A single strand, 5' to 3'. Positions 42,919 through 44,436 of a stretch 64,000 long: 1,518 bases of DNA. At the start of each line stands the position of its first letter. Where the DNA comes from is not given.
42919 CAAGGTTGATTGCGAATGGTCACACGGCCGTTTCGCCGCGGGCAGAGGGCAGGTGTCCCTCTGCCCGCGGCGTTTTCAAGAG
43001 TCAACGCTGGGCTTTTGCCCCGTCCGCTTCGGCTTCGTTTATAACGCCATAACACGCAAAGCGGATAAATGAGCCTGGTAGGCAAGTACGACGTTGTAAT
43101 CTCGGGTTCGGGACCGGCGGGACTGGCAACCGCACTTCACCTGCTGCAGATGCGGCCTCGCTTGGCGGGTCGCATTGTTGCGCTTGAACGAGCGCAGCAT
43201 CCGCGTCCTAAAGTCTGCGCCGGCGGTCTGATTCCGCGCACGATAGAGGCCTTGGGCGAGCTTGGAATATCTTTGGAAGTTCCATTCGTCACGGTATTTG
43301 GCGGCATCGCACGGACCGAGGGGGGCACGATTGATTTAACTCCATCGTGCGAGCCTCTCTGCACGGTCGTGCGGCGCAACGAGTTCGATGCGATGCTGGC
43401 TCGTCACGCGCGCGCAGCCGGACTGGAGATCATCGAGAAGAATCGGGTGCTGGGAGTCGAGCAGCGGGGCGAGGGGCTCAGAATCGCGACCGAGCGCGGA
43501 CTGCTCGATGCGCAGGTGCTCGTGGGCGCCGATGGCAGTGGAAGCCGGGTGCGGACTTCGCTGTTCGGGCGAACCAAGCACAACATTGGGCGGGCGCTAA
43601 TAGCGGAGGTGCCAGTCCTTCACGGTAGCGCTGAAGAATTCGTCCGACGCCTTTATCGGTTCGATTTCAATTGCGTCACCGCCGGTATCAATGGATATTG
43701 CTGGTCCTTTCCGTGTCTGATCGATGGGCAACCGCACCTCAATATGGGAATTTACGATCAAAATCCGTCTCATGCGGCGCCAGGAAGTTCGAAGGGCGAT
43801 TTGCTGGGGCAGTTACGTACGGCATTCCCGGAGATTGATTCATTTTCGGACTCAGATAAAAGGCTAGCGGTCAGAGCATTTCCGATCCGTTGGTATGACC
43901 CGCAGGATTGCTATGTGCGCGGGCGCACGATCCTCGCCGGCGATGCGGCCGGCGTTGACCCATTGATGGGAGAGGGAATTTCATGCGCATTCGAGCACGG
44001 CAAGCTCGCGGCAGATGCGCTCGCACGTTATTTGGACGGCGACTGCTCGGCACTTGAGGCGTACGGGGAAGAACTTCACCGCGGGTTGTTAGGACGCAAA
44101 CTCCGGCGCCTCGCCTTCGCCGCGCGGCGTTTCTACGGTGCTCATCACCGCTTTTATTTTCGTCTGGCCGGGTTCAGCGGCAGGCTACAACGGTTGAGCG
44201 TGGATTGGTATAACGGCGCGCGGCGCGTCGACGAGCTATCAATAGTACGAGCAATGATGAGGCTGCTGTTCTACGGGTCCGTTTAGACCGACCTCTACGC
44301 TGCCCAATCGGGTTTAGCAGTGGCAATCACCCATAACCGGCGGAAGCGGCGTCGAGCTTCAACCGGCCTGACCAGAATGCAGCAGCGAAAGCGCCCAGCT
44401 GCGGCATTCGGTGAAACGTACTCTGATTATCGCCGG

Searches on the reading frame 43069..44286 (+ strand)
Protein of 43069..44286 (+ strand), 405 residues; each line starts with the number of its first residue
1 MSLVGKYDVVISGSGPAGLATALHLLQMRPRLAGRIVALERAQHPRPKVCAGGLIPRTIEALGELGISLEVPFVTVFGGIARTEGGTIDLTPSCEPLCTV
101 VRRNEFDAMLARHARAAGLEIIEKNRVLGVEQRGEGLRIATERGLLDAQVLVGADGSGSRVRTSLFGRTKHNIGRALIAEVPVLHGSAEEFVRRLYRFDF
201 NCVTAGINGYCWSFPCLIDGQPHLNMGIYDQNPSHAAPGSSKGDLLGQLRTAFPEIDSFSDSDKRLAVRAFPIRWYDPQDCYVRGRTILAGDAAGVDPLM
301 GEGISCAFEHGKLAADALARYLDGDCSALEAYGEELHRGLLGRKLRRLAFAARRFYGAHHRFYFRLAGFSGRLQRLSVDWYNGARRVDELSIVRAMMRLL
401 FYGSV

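Call 25: find_encoding_contigs(protein=window:43069-44286:+, flank=8000, max_places=8)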
Protein window:43069-44286:+ (405 aa): no gene with exactly this product is on record in the collection.
